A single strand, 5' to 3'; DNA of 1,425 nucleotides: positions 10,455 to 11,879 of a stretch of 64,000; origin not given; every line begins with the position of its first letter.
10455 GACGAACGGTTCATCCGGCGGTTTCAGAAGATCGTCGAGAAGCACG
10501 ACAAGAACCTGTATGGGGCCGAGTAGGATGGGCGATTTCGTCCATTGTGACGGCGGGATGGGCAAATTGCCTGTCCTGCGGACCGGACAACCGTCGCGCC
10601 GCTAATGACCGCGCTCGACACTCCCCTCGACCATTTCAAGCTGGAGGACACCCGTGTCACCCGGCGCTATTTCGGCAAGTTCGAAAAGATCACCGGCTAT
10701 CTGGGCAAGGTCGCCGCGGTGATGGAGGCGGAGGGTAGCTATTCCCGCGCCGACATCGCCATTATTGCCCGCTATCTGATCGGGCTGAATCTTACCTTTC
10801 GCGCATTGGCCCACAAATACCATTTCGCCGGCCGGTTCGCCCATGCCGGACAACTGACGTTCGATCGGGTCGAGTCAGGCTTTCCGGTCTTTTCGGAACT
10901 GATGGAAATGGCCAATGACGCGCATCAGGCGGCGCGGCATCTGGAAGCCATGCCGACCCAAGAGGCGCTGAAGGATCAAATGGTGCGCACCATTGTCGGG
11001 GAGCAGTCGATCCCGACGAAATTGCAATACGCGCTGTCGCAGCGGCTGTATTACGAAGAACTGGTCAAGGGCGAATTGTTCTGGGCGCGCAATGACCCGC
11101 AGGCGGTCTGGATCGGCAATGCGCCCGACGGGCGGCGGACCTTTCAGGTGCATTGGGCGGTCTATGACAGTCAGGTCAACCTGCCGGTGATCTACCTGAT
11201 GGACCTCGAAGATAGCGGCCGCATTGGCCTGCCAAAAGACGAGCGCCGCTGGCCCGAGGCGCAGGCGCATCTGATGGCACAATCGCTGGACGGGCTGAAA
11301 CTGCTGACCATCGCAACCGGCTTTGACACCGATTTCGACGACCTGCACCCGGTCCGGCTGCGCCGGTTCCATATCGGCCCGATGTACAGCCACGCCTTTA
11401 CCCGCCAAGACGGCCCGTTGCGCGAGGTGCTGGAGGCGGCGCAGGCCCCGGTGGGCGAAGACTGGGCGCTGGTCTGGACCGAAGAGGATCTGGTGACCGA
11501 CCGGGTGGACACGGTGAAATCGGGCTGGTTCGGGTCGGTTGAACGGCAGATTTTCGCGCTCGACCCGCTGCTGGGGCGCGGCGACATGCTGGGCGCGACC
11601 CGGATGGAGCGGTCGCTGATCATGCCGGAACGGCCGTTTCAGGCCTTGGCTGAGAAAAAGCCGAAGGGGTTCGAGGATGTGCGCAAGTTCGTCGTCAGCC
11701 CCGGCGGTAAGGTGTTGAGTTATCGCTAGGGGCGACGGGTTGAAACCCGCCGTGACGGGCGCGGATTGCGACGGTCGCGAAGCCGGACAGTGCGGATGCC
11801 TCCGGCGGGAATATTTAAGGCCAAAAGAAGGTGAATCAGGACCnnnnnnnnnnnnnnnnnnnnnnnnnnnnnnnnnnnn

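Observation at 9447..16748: Eight-gene translationally coupled operon around an AAA+ ATPase, a coiled-coil protein and four small membrane proteins: candidate undescribed membrane-associated machine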

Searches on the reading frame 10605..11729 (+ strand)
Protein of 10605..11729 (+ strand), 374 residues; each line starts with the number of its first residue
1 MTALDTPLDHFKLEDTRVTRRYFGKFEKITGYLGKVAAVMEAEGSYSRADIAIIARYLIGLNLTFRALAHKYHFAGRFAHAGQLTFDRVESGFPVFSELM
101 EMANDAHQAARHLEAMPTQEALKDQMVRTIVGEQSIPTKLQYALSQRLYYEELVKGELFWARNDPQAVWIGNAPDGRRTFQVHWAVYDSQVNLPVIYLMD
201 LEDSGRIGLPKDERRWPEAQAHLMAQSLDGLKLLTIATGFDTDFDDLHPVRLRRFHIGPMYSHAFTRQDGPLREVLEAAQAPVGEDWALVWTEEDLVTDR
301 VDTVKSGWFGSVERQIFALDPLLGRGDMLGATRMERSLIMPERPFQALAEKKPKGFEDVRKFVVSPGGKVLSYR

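Call 4: search_protein_families(library=pfam, proteins=[window:10605-11729:+], max_evalue=0.1)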
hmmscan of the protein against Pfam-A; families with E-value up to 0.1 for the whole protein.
window:10605-11729:+ (374 aa): 0 families

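Call 5: search_protein_families(library=ncbifam, proteins=[window:10605-11729:+], max_evalue=0.1)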
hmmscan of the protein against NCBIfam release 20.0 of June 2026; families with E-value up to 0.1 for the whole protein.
window:10605-11729:+ (374 aa): 0 families

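Call 6: search_protein_families(library=padloc, proteins=[window:10605-11729:+], max_evalue=0.1)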
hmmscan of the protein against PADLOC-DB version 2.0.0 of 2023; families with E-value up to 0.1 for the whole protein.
window:10605-11729:+ (374 aa): 0 families

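Call 18: find_homologous_proteins(query=window:10605-11729:+, max_evalue=0.001)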
Query window:10605-11729:+ (374 aa): 3098 proteins with E <= 0.001 among 6818 candidates; the best 120 are listed.
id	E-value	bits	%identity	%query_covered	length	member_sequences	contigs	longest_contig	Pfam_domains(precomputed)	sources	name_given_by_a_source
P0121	2.1e-241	818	96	100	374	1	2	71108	-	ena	-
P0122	3.6e-238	808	93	100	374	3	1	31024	-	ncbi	-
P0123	6.3e-238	807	94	100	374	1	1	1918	-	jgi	jgi:hypothetical protein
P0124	7.8e-220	747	87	100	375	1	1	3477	-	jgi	jgi:hypothetical protein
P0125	3.7e-203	693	81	100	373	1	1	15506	-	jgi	jgi:hypothetical protein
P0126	2.7e-201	686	79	100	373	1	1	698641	-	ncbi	-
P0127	1.8e-200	684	81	99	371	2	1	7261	-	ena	-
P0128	7.3e-200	682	79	100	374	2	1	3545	-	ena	-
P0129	8.1e-200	682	79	100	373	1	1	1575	-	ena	-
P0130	6.2e-199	679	79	100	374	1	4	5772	-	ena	-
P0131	2.4e-198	677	80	100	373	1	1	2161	-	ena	-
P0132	3.0e-198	676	79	100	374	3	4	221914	-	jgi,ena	-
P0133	3.8e-198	676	78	100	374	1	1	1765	-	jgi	jgi:hypothetical protein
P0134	5.1e-198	676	78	100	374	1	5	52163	-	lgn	-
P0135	1.7e-197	674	79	100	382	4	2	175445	-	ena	-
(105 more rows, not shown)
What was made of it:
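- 10605..11729 (+): G2: 374-aa soluble protein with no Pfam family. The model shows an N-terminal helical bundle and a C-terminal beta-rich domain. 3098 clusters in the protein collection (call 18).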

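Call 34: search_solved_structures(query=A1, max_evalue=10)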
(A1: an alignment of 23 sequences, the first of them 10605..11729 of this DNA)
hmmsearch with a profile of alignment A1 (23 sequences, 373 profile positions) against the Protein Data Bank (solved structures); distinct sequences matched with E-value up to 10: 0.

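Call 58: predict_structure(alignment_id=A1)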
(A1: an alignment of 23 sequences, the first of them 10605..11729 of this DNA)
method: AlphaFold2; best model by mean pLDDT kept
length: 374 residues; sequences in the alignment: 23
mean_pLDDT: 65.9   pTM: 0.67
mean pLDDT of the five models: 65.9, 53.4, 53.4, 49.7, 46.8
residues with pLDDT >= 90: 13; 70-90: 166; 50-70: 120; < 50: 75
segments of 3 or more residues with pLDDT < 50: 1-20, 76-91, 133-135, 208-211, 228-243, 318-330
pLDDT, mean of each block of 10 residues (from residue 1): 28 37 64 72 78 83 79 52 43 65 87 91 76 59 87 80 75 81 76 77 62 58 55 33 61 73 53 66 69 65 57 52 37 72 81 76 77 69
secondary structure, 60 per line:
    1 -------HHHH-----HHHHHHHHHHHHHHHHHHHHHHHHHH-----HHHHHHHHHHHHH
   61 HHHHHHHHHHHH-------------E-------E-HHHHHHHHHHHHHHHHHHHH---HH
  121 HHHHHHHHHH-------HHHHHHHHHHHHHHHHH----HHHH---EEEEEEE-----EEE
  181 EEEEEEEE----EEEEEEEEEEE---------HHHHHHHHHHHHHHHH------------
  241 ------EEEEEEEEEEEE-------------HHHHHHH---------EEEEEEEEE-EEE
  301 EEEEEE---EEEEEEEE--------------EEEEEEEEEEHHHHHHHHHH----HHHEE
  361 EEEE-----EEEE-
elements in order: H8-11 H17-42 H48-72 H96-115 H119-130 H138-154 H159-162 E166-172 E178-188 E193-203 H213-228 E247-258 H272-278 E288-296 E298-306 E310-317 E332-341 H342-351 E359-364 E370-373
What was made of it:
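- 10605..11729 (+): AF2 pLDDT is 65.9 (call 58).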

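Call 64: fold_search(model_id=the predicted structure, library=pdb)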
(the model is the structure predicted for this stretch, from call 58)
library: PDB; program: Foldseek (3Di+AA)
matches with E <= 10: 309; with E <= 0.001: 0
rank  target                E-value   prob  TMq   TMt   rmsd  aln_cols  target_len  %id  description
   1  7ytj_D                8.9e-02  0.07  0.14  0.10  23.2       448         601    8  Cryo-EM structure of VTC complex (released 2023-02-22)
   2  6i7s_G                1.6e-01  0.13  0.14  0.07  19.4       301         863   11  Microsomal triglyceride transfer protein (released 2019-08-21)
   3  2eac_A                2.0e-01  0.08  0.10  0.05  16.3       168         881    9  Crystal structure of 1,2-a-L-fucosidase from Bifidobacterium bifidum in complex with deoxyfuconojirimycin (released 2007-04-24)
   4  2ead_A                2.2e-01  0.08  0.11  0.05  15.5       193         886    9  Crystal structure of 1,2-a-L-fucosidase from Bifidobacterium bifidum in complex with substrate (released 2007-04-24)
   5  2eac_B                2.2e-01  0.07  0.11  0.06  16.8       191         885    8  Crystal structure of 1,2-a-L-fucosidase from Bifidobacterium bifidum in complex with deoxyfuconojirimycin (released 2007-04-24)
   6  9exk                  2.9e-01  0.06  0.09  0.05  23.8       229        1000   14  Scalable protein design using hallucination in a relaxed sequence space (released 2024-10-16)
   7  1se8                  3.6e-01  0.03  0.10  0.13  15.2       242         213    9  Structure of single-stranded DNA-binding protein (SSB) from D. radiodurans (released 2004-06-15)
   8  2eab_A                4.8e-01  0.04  0.11  0.06  17.7       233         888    8  Crystal structure of 1,2-a-L-fucosidase from Bifidobacterium bifidum (apo form) (released 2007-04-24)
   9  6yfc_AA               5.1e-01  0.16  0.15  0.34   9.2       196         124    7  Virus-like particle of bacteriophage AVE019 (released 2020-09-02)
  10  9b45_V                5.4e-01  0.02  0.09  0.13  22.5       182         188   14  Pseudomonas phage Pa193 baseplate complex and tail fiber (released 2024-10-16)
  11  2eab_B                5.7e-01  0.04  0.11  0.06  16.8       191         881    8  Crystal structure of 1,2-a-L-fucosidase from Bifidobacterium bifidum (apo form) (released 2007-04-24)
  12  4y0u_D                6.0e-01  0.06  0.08  0.12  20.5       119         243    8  Crystal Structure of 6Alpha-Hydroxymethylpenicillanate Complexed with OXA-58, a Carbapenem hydrolyzing Class D betalac (released 2016-01-13)
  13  4y0u_C                7.1e-01  0.09  0.08  0.12  20.9       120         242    8  Crystal Structure of 6Alpha-Hydroxymethylpenicillanate Complexed with OXA-58, a Carbapenem hydrolyzing Class D betalac (released 2016-01-13)
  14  2ead_B                7.6e-01  0.04  0.11  0.06  16.3       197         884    8  Crystal structure of 1,2-a-L-fucosidase from Bifidobacterium bifidum in complex with substrate (released 2007-04-24)
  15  4y0t_A                8.5e-01  0.08  0.08  0.12  20.7       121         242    8  Crystal structure of apo form of OXA-58, a Carbapenem hydrolyzing Class D beta-lactamase from Acinetobacter baumanii ( (released 2016-01-13)
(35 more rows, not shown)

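Call 95: search_protein_families(library=pfam, alignment_id=A9, max_evalue=0.5)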
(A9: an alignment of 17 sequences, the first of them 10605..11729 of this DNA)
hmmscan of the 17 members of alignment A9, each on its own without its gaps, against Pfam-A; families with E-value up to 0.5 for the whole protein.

A. member 1, window:10605-11729:+ (374 aa): 0 families

B. families by the number of members that match (of 17 scanned): 6 families
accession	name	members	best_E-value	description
PF11035.13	SNAPC2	1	0.05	Small nuclear RNA activating complex (SNAPc), subunit 2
PF07913.16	DUF1678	1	0.072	Protein of unknown function (DUF1678)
PF16125.10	DUF4837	1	0.081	Domain of unknown function (DUF4837)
PF23394.1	DUF7102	1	0.091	Domain of unknown function (DUF7102)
PF22342.1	T3SS_CopN_3rd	1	0.14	T3SS, Low calcium response E, third helical domain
PF05816.16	TelA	1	0.26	Toxic anion resistance protein (TelA)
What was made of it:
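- Closest known: TelA / KlaA-type toxic-anion resistance helical proteins. Different: The single TelA hit, at E=0.26, was to one G2 orthologue and is noise (call 95).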

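Call 113: search_protein_families(library=phrogs, proteins=[window:10605-11729:+], max_evalue=0.01)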
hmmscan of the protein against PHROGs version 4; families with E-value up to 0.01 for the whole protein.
window:10605-11729:+ (374 aa): 0 families

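Call 118: find_encoding_contigs(protein=P0121, flank=7000, max_places=1)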
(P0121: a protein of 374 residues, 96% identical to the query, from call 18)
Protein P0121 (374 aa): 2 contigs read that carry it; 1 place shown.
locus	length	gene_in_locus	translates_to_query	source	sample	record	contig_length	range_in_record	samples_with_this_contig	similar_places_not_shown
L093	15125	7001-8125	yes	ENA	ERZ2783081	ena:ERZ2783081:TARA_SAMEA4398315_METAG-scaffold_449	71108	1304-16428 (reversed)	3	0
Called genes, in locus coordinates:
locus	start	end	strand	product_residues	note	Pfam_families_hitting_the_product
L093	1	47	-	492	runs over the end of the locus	PF00171:Aldedh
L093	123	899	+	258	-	PF20434:BD-FAE (weak), PF07859:Abhydrolase_3 (faint)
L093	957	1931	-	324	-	PF03576:Peptidase_S58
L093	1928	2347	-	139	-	-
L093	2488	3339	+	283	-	PF13410:GST_C_2 (weak)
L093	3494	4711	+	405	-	PF01321:Creatinase_N, PF00557:Peptidase_M24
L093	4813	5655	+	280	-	PF03734:YkuD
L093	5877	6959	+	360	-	-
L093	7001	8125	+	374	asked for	-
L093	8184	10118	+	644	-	PF00004:AAA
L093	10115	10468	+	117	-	-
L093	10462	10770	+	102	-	-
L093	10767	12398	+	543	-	PF20343:DUF6638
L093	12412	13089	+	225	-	PF07509:DUF1523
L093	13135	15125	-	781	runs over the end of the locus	-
